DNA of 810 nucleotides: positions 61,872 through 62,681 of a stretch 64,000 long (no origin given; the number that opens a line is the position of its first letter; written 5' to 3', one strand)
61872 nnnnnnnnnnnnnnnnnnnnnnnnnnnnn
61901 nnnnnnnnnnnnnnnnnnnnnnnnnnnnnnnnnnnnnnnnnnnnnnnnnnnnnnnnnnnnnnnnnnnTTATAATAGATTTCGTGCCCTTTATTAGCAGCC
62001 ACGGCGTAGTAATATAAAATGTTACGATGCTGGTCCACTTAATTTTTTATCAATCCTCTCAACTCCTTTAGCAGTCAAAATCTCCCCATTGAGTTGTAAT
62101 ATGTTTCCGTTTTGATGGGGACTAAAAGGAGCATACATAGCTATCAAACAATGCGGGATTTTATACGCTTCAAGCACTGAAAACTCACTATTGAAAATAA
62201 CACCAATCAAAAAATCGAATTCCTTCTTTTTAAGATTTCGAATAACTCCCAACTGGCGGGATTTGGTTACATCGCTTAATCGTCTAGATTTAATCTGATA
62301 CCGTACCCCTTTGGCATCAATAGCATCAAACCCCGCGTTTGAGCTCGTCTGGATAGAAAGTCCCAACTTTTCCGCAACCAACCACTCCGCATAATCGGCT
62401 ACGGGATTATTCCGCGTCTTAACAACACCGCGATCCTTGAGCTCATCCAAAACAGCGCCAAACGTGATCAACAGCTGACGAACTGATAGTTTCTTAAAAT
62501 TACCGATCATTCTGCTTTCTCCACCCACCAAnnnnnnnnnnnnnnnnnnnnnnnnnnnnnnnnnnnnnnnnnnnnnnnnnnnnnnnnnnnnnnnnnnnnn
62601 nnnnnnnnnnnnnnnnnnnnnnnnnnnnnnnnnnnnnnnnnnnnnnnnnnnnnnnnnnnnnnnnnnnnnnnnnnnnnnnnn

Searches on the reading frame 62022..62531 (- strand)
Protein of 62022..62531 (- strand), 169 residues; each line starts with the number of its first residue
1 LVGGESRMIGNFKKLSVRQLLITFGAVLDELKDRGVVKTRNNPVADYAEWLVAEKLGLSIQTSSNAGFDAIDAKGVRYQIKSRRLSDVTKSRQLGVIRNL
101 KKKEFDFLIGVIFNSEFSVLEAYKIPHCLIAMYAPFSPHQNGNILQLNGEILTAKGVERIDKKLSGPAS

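Call 7: search_protein_families(library=pfam, proteins=[window:62022-62531:-], max_evalue=0.01)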
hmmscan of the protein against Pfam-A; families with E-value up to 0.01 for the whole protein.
window:62022-62531:- (169 aa): 1 family
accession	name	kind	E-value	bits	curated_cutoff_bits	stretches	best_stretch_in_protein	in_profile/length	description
PF22522.2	DUF6998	-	1.3e-06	28.8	27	1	44-132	26-103/136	Family of unknown function (DUF6998)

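Call 20: find_encoding_contigs(protein=window:62022-62510:-, flank=10000, max_places=10)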
Protein window:62022-62510:- (162 aa): 13 contigs read that carry it; 7 places shown.
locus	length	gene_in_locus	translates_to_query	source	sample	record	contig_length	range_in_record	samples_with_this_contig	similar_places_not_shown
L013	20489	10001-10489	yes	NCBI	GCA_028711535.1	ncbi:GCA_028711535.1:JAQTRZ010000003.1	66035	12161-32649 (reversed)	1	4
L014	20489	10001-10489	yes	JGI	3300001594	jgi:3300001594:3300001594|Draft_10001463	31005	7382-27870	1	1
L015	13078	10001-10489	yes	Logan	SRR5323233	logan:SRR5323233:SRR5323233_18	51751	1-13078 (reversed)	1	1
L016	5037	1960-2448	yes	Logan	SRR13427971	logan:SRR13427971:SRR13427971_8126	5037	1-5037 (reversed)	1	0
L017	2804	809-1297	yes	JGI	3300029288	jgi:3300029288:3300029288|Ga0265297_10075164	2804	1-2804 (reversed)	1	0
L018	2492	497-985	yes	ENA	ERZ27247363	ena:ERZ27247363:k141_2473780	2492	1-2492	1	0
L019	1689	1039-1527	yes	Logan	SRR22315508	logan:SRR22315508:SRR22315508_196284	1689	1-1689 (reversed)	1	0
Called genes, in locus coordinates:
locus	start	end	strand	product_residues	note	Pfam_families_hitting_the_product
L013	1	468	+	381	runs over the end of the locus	PF13289:SIR2_2 (faint)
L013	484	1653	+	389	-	PF01420:Methylase_S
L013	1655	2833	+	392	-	PF13289:SIR2_2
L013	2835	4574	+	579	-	PF01935:DUF87, PF05872:HerA_C (faint), PF12846:AAA_10 (faint)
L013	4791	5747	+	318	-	PF04471:Mrr_cat (weak)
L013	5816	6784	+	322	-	-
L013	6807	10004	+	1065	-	PF04313:HSDR_N, PF00270:DEAD (faint), PF04851:ResIII, PF18766:SWI2_SNF2, PF22679:T1R_D3-like, PF11867:T1RH-like_C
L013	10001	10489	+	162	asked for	PF22522:DUF6998 (weak)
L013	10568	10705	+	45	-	-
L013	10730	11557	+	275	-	-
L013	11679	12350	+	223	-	-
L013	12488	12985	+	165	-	-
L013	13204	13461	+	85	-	-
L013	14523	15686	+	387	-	PF13784:Fic_N, PF02661:Fic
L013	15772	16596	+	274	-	PF00037:Fer4 (faint), PF12837:Fer4_6 (faint), PF13237:Fer4_10 (weak), PF13484:Fer4_16 (faint), PF14697:Fer4_21 (faint), PF12838:Fer4_7, PF13187:Fer4_9, PF00881:Nitroreductase, +2 more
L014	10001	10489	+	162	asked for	PF22522:DUF6998 (weak)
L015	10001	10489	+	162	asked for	PF22522:DUF6998 (weak)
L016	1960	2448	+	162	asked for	PF22522:DUF6998 (weak)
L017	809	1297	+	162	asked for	PF22522:DUF6998 (weak)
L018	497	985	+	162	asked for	PF22522:DUF6998 (weak)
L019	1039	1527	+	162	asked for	PF22522:DUF6998 (weak)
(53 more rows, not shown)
